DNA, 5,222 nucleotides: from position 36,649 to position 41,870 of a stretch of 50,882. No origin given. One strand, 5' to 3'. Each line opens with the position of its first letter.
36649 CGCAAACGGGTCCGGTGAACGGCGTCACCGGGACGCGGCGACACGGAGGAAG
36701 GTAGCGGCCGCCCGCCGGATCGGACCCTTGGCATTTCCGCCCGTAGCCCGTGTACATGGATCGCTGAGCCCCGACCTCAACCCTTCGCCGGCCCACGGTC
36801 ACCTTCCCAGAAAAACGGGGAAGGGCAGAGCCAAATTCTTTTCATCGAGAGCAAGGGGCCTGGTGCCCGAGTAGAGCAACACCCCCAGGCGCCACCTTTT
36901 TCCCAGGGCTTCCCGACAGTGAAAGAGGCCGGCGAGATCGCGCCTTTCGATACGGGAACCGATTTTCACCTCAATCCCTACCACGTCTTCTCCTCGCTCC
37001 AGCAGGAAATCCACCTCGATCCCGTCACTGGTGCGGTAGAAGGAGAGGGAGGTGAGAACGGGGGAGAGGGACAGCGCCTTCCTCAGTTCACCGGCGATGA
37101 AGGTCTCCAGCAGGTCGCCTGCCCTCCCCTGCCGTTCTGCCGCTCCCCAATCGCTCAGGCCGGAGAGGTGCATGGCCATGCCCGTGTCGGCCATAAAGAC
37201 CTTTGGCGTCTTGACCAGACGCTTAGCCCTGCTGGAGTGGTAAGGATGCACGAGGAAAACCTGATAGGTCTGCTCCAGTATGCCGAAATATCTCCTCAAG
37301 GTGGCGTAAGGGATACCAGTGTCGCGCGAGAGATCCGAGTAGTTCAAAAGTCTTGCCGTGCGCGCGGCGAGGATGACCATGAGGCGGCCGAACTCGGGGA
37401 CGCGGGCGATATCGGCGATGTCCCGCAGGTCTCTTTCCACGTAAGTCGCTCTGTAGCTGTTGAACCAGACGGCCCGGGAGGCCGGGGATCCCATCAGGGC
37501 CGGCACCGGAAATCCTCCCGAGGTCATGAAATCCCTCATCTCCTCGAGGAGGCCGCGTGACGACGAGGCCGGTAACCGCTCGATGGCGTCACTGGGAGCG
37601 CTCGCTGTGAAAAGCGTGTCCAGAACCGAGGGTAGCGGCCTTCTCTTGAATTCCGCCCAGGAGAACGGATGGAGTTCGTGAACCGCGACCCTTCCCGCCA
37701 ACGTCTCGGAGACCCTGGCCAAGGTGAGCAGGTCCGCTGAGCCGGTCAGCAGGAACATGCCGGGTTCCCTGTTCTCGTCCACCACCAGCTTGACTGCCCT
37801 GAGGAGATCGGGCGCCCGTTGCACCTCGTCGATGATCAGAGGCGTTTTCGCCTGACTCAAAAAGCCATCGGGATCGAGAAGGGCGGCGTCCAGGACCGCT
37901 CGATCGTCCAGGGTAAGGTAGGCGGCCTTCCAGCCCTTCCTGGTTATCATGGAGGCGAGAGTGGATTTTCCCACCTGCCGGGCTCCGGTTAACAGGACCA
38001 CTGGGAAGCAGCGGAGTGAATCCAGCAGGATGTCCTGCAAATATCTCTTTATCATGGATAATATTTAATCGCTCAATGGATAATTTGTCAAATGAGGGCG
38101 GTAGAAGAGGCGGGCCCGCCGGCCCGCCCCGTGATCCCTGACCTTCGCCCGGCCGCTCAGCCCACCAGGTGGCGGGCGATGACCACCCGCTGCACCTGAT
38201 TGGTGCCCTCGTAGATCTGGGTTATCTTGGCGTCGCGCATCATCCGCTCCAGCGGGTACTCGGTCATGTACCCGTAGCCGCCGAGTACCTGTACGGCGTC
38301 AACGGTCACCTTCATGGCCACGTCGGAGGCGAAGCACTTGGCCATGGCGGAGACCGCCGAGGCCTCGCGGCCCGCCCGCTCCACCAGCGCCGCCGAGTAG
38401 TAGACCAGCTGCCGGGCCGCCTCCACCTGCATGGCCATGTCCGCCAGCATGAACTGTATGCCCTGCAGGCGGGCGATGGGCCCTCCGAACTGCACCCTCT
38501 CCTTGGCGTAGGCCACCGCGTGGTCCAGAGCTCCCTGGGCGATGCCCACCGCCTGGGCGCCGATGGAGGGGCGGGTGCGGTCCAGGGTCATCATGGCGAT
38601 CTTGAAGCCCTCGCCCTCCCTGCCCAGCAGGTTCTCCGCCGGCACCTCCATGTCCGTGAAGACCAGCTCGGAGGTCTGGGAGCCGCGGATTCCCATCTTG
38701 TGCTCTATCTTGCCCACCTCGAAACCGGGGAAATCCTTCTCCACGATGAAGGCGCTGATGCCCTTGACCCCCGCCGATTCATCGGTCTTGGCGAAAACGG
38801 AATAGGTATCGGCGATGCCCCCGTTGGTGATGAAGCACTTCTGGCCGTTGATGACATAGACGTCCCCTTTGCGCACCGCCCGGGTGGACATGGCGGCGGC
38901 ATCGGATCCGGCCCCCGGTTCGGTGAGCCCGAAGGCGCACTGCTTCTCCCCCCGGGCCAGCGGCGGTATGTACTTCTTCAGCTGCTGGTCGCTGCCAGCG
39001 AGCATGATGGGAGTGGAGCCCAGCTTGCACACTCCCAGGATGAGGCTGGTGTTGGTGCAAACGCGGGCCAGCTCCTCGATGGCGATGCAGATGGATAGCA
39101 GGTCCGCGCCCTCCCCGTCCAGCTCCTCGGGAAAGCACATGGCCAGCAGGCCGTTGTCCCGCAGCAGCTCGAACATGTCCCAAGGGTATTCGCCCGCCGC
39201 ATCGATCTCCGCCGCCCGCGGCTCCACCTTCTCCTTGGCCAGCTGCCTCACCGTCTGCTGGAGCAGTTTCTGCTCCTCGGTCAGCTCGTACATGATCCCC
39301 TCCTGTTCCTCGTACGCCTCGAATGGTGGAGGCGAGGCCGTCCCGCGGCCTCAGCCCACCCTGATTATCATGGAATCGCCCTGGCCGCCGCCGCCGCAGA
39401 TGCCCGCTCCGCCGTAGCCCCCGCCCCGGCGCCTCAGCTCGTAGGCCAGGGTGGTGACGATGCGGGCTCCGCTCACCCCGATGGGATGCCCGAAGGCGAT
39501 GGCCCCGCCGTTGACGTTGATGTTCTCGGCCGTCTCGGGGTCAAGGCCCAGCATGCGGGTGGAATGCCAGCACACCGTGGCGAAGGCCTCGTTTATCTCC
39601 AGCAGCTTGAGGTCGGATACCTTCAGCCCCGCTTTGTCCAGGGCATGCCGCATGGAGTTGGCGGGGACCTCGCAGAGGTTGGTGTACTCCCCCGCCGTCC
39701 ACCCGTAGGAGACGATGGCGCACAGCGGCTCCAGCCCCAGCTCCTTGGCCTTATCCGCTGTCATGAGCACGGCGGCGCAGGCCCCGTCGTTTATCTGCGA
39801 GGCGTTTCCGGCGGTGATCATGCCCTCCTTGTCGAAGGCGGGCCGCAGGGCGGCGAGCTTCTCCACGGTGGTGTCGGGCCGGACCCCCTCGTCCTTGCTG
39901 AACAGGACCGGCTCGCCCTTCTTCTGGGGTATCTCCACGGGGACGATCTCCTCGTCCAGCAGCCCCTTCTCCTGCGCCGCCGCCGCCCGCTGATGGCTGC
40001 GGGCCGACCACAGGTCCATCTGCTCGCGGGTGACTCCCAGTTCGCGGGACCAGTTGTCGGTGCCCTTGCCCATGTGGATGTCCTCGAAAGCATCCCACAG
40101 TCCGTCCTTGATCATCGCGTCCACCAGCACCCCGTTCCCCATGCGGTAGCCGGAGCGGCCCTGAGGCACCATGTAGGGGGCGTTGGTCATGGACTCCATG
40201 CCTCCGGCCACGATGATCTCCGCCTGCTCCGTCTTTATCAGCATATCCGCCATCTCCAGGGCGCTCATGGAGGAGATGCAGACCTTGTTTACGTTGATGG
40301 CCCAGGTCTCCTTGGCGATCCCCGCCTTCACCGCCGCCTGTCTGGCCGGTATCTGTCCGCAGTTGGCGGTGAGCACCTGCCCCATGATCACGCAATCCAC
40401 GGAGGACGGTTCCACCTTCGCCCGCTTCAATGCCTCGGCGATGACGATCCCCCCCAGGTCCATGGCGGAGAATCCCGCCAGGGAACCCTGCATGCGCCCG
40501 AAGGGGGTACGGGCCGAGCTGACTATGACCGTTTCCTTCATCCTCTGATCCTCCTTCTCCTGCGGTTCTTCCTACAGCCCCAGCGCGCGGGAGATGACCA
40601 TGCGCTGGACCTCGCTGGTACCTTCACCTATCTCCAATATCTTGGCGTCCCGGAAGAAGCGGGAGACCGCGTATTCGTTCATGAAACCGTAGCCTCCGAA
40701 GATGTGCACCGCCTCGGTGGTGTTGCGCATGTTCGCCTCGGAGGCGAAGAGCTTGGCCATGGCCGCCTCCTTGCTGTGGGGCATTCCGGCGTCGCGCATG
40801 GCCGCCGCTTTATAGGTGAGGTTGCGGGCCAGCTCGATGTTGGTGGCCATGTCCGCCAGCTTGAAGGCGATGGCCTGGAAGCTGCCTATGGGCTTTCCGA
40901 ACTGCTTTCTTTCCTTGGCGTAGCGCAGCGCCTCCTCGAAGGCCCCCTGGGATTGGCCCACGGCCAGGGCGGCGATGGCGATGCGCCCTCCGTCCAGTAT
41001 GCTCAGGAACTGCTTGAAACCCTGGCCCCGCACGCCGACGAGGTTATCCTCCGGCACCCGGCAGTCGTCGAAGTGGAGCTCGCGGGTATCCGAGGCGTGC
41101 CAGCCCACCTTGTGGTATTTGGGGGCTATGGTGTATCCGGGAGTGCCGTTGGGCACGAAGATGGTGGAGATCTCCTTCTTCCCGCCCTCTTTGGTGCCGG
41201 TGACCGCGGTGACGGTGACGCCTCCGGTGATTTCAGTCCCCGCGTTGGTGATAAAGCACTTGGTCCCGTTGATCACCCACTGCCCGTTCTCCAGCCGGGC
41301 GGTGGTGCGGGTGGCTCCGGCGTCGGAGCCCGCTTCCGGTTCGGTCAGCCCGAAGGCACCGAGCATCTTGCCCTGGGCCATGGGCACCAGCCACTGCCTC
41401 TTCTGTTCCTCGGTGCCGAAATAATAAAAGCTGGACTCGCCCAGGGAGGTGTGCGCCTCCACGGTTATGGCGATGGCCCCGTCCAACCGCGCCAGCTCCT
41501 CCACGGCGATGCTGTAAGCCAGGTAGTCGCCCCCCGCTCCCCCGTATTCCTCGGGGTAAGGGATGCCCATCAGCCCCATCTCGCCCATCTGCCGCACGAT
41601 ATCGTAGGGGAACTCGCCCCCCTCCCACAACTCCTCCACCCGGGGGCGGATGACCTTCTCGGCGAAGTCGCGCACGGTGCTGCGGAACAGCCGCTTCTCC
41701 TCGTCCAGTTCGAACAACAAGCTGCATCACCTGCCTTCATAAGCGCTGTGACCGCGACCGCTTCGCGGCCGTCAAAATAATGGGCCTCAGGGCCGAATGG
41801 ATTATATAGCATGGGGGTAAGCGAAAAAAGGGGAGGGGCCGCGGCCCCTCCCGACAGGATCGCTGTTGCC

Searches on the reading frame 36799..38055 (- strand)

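Call 21: search_protein_families(library=pfam, proteins=[window:36799-38055:-], max_evalue=0.001)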
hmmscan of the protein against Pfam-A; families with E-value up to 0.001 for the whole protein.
window:36799-38055:- (418 aa): 2 families
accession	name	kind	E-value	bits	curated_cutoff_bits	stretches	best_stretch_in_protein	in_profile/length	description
PF13635.12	DUF4143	-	1.1e-40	139.4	28.1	1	207-365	1-159/160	Domain of unknown function (DUF4143)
PF13173.12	AAA_14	-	8.7e-27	94.1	27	1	18-136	3-128/129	AAA domain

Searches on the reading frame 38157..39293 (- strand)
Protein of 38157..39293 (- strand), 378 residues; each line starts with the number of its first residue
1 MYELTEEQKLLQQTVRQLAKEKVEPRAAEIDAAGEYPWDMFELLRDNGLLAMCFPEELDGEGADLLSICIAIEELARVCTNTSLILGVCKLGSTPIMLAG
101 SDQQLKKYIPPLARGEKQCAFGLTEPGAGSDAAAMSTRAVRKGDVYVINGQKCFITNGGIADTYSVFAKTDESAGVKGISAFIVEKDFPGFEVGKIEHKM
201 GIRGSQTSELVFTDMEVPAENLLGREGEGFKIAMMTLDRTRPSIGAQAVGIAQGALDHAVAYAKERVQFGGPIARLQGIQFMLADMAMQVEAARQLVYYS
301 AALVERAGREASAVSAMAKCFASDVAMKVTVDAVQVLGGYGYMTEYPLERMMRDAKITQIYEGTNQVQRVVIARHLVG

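Call 22: search_protein_families(library=pfam, proteins=[window:38157-39293:-], max_evalue=0.001)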
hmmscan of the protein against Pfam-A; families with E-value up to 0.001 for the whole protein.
window:38157-39293:- (378 aa): 5 families
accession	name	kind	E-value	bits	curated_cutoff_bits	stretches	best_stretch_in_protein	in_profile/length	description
PF00441.29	Acyl-CoA_dh_1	-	2.1e-49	168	22.4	1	227-376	1-149/150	Acyl-CoA dehydrogenase, C-terminal domain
PF02771.21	Acyl-CoA_dh_N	-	5.4e-32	111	22.9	1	5-116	1-113/113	Acyl-CoA dehydrogenase, N-terminal domain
PF02770.24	Acyl-CoA_dh_M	-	4.1e-29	101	33.3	1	120-215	1-97/97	Acyl-CoA dehydrogenase, middle domain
PF08028.16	Acyl-CoA_dh_2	-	2.1e-25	90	22.7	1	244-365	3-133/134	Acyl-CoA dehydrogenase, C-terminal domain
PF22924.1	ACOX_C_alpha1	-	7.8e-08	32.7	27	1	268-377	57-169/169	Acyl-CoA oxidase, C-alpha1 domain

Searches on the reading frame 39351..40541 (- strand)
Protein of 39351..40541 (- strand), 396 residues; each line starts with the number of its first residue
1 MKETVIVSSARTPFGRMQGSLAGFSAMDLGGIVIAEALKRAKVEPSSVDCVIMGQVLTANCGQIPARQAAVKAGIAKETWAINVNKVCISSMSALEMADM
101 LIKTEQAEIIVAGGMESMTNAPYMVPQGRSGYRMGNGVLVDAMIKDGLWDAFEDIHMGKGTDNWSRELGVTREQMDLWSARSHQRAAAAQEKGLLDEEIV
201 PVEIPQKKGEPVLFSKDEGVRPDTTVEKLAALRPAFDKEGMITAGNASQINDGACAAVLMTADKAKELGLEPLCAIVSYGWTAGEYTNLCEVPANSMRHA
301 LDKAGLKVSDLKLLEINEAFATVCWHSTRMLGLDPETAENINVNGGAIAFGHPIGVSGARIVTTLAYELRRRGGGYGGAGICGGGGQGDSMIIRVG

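Call 22: search_protein_families(library=pfam, proteins=[window:39351-40541:-], max_evalue=0.001)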
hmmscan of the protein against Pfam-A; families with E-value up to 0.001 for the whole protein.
window:39351-40541:- (396 aa): 3 families
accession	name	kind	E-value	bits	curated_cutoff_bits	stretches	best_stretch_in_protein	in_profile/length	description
PF00108.29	Thiolase_N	-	8.8e-94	314.1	26.4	1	5-262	2-259/260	Thiolase, N-terminal domain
PF02803.24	Thiolase_C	-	8.9e-38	129.1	27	1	271-394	2-122/123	Thiolase, C-terminal domain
PF22691.2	Thiolase_C_1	-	0.00057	20.1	28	0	294-332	21-59/144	Thiolase C-terminal domain-like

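Call 38: find_encoding_contigs(protein=window:39351-40541:-, flank=2000, max_places=3)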
Protein window:39351-40541:- (396 aa): no gene with exactly this product is on record in the collection.
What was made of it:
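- Tried and rejected: Exact look-up of a window protein (the thiolase) to identify the sample: not on record (call 38).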

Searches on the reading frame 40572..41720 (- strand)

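Call 22: search_protein_families(library=pfam, proteins=[window:40572-41720:-], max_evalue=0.001)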
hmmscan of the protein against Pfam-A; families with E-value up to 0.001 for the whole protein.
window:40572-41720:- (382 aa): 4 families
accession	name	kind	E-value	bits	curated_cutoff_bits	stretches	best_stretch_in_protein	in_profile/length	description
PF00441.29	Acyl-CoA_dh_1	-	1.2e-52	178.4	22.4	1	232-380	1-149/150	Acyl-CoA dehydrogenase, C-terminal domain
PF02771.21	Acyl-CoA_dh_N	-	5e-40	136.8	22.9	1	7-118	2-113/113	Acyl-CoA dehydrogenase, N-terminal domain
PF02770.24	Acyl-CoA_dh_M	-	2.6e-23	82.4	33.3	1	122-220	1-97/97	Acyl-CoA dehydrogenase, middle domain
PF08028.16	Acyl-CoA_dh_2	-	3.9e-19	69.7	22.7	1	248-364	2-128/134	Acyl-CoA dehydrogenase, C-terminal domain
